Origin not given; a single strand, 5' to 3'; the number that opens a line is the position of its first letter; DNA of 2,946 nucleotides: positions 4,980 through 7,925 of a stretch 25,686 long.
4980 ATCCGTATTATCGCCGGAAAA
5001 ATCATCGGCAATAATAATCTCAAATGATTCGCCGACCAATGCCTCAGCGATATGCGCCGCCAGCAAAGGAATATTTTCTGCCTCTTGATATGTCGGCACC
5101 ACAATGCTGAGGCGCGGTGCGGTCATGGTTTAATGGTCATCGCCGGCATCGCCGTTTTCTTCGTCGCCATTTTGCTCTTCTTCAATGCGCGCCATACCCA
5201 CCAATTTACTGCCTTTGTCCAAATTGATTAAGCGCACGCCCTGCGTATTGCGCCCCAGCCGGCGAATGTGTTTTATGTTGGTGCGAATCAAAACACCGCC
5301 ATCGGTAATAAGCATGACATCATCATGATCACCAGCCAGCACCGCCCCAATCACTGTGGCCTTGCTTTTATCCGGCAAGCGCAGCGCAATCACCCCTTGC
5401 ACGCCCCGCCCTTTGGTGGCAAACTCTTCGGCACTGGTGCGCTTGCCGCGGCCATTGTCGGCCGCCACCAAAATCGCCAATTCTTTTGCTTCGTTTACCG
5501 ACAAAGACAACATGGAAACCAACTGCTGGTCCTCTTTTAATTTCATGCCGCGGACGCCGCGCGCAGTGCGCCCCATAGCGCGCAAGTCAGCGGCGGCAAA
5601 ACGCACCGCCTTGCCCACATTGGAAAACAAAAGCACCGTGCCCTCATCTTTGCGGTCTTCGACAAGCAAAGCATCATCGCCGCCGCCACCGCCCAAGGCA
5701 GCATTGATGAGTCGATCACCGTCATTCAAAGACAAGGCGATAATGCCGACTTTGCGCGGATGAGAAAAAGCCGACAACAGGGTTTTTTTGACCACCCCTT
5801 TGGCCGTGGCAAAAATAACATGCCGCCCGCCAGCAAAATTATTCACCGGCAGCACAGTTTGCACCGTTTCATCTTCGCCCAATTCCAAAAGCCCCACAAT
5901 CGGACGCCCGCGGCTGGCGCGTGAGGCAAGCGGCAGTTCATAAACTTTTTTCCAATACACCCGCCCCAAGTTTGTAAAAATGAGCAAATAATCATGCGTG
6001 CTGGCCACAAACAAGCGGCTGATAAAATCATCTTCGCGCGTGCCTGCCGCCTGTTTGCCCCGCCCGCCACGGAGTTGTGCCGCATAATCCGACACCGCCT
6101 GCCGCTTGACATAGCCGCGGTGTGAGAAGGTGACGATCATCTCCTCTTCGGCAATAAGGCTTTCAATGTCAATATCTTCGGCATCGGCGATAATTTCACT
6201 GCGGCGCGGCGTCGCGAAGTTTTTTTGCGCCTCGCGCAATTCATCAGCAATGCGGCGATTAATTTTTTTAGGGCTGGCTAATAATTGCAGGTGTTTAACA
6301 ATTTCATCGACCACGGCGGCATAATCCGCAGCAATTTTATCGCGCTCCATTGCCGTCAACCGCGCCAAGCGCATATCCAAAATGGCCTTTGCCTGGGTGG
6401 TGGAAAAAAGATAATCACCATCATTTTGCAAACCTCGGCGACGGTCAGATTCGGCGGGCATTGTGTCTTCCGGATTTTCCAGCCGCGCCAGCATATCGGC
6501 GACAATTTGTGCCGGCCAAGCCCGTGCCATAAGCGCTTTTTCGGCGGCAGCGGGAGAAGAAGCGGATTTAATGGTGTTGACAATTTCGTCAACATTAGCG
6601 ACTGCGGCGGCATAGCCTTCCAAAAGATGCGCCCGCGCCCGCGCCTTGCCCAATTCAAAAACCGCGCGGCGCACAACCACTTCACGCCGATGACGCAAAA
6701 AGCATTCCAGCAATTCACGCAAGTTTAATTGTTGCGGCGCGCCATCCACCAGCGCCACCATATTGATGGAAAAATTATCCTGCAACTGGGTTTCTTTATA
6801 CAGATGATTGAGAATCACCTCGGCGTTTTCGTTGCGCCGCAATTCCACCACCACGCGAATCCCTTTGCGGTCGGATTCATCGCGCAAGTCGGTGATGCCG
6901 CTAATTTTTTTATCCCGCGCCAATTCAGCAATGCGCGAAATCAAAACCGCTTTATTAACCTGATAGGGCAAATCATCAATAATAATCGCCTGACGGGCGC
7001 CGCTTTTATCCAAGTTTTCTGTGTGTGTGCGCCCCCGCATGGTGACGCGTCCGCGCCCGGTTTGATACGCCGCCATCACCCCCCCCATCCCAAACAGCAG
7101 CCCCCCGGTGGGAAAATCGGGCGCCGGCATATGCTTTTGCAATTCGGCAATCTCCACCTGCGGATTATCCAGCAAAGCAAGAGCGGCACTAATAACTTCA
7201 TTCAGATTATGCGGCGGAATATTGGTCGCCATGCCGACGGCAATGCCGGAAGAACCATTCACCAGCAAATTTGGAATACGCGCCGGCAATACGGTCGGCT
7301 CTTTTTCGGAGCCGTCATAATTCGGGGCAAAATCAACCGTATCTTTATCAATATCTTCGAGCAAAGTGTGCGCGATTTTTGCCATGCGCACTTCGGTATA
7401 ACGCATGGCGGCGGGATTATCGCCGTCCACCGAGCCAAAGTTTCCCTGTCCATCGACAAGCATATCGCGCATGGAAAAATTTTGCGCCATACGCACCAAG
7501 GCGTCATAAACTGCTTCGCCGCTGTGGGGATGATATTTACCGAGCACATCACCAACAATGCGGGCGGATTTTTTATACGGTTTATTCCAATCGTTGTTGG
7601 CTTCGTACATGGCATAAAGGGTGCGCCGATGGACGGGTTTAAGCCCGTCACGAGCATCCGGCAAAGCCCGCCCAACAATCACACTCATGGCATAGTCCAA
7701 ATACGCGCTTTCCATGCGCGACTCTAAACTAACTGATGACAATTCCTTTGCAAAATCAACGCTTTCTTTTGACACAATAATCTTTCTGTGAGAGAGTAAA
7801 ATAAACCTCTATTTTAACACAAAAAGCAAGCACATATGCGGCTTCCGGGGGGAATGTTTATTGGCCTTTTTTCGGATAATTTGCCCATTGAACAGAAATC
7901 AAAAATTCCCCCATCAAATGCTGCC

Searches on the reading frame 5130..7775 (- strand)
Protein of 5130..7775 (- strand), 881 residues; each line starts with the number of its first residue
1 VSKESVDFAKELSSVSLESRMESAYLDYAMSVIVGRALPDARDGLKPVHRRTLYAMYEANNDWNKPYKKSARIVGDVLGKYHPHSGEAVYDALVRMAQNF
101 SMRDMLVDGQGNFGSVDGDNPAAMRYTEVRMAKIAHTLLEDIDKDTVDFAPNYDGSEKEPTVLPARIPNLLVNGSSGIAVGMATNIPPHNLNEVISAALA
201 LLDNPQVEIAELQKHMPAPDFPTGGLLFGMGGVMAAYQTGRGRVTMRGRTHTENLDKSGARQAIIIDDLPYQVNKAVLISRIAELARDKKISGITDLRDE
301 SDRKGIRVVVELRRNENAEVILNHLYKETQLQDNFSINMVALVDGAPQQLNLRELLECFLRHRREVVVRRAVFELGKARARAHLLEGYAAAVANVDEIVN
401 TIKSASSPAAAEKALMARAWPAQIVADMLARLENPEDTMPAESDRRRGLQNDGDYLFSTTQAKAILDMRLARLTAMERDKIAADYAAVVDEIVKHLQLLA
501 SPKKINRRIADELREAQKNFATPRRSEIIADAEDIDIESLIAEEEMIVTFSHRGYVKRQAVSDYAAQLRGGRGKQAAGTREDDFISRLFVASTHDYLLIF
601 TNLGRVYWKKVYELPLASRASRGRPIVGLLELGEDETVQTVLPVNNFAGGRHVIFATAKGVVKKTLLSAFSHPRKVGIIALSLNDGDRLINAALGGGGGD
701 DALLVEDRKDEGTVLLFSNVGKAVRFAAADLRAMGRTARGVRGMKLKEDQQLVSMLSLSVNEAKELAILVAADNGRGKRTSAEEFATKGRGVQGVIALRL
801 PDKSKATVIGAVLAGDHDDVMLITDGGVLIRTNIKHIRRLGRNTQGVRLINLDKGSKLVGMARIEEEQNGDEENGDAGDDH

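Call 15: search_protein_families(library=pfam, proteins=[window:5130-7775:-], max_evalue=0.001)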
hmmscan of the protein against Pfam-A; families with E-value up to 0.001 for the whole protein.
window:5130-7775:- (881 aa): 2 families
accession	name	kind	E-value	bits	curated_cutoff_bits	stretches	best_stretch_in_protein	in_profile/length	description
PF00521.26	DNA_topoisoIV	-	8.7e-155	516.2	31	1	36-513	1-431/432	DNA gyrase/topoisomerase IV, subunit A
PF03989.18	DNA_gyraseA_C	-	4.4e-66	218.5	27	6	818-864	1-47/48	DNA gyrase C-terminal domain, beta-propeller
